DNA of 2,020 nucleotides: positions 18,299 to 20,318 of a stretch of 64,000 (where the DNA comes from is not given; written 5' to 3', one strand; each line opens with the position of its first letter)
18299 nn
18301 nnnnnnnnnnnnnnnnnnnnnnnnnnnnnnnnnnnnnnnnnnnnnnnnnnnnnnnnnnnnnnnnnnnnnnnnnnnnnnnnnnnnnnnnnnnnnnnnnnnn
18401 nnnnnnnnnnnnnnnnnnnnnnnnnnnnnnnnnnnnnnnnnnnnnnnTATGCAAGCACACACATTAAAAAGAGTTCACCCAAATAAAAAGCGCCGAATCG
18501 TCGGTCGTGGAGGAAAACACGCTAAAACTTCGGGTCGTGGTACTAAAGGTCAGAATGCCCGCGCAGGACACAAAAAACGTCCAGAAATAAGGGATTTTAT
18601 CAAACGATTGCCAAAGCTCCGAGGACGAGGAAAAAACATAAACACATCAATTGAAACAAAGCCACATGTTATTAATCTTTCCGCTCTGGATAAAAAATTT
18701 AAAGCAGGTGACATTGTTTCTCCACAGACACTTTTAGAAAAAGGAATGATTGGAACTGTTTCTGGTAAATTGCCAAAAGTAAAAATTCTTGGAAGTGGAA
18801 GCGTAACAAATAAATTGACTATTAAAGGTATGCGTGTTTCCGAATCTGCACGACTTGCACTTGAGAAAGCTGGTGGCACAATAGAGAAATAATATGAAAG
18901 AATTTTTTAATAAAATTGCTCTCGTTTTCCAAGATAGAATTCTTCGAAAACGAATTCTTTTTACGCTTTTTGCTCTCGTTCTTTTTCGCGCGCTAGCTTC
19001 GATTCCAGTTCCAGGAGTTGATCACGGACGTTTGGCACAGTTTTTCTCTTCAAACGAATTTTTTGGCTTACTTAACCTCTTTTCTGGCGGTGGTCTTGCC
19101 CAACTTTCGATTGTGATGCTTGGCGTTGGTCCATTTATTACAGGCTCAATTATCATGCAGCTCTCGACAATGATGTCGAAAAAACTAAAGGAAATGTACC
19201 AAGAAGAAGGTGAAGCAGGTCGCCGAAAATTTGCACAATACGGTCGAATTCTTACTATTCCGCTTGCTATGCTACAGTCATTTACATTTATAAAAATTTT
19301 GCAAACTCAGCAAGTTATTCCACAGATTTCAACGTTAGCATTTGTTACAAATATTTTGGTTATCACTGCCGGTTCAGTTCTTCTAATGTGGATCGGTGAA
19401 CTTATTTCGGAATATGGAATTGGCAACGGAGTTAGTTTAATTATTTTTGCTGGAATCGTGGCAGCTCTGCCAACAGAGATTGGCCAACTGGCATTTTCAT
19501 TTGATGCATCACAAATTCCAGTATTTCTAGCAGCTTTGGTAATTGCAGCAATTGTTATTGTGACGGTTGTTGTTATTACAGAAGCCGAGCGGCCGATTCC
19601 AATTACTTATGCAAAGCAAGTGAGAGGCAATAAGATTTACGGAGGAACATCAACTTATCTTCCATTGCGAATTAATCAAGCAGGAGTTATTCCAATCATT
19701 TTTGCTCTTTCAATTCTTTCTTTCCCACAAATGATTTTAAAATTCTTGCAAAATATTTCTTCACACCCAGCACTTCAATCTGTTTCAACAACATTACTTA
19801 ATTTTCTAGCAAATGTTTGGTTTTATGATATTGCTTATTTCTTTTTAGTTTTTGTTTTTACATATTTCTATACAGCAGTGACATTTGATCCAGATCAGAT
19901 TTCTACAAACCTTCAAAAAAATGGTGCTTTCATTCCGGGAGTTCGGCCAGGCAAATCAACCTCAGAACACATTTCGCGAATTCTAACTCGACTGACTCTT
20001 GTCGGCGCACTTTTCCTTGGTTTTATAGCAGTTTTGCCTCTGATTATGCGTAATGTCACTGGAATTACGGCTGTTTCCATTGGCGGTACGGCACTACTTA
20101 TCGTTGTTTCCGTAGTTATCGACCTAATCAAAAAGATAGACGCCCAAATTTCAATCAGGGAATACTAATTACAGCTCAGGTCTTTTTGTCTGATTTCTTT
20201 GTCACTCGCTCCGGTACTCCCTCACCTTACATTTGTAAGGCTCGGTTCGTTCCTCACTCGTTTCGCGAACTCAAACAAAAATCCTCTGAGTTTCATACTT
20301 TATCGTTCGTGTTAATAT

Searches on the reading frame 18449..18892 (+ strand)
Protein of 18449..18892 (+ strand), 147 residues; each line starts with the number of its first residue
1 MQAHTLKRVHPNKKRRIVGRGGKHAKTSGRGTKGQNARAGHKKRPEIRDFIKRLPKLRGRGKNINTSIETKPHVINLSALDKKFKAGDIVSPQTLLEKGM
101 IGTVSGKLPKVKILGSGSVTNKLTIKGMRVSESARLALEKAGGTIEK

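Call 51: search_protein_families(library=ncbifam, max_evalue=0.00001, proteins=[window:18449-18892:+])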
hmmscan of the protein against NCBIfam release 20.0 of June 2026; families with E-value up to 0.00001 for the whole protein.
window:18449-18892:+ (147 aa): 1 family
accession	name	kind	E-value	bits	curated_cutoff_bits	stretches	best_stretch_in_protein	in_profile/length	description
TIGR01071.1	rplO_bact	equivalog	1e-20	74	77.95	1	10-145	10-143/144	50S ribosomal protein L15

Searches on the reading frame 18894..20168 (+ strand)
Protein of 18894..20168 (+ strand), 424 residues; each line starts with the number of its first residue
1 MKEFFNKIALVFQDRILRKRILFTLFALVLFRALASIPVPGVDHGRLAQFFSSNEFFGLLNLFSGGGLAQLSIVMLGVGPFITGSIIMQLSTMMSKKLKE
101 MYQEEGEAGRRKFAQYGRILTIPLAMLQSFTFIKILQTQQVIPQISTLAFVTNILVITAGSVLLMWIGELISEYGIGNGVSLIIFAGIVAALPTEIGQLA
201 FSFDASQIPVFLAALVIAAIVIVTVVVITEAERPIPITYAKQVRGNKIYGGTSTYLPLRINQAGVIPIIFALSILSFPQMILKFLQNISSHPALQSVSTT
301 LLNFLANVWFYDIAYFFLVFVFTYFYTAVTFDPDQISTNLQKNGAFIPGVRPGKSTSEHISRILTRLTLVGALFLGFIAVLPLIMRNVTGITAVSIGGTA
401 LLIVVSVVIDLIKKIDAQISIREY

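Call 51: search_protein_families(library=ncbifam, max_evalue=0.00001, proteins=[window:18894-20168:+])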
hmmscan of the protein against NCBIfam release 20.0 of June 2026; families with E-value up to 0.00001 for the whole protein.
window:18894-20168:+ (424 aa): 3 families
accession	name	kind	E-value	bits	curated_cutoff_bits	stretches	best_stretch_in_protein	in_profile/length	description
TIGR00967.1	3a0501s007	equivalog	9.4e-116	387.1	253.6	1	18-421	1-411/414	preprotein translocase subunit SecY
NF009082.0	PRK12417.1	equivalog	4.1e-60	203.6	353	1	11-419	6-393/406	accessory Sec system protein translocase subunit SecY2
TIGR02920.1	acc_sec_Y2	equivalog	1.1e-53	182.5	249.6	1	16-417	1-384/395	accessory Sec system protein translocase subunit SecY2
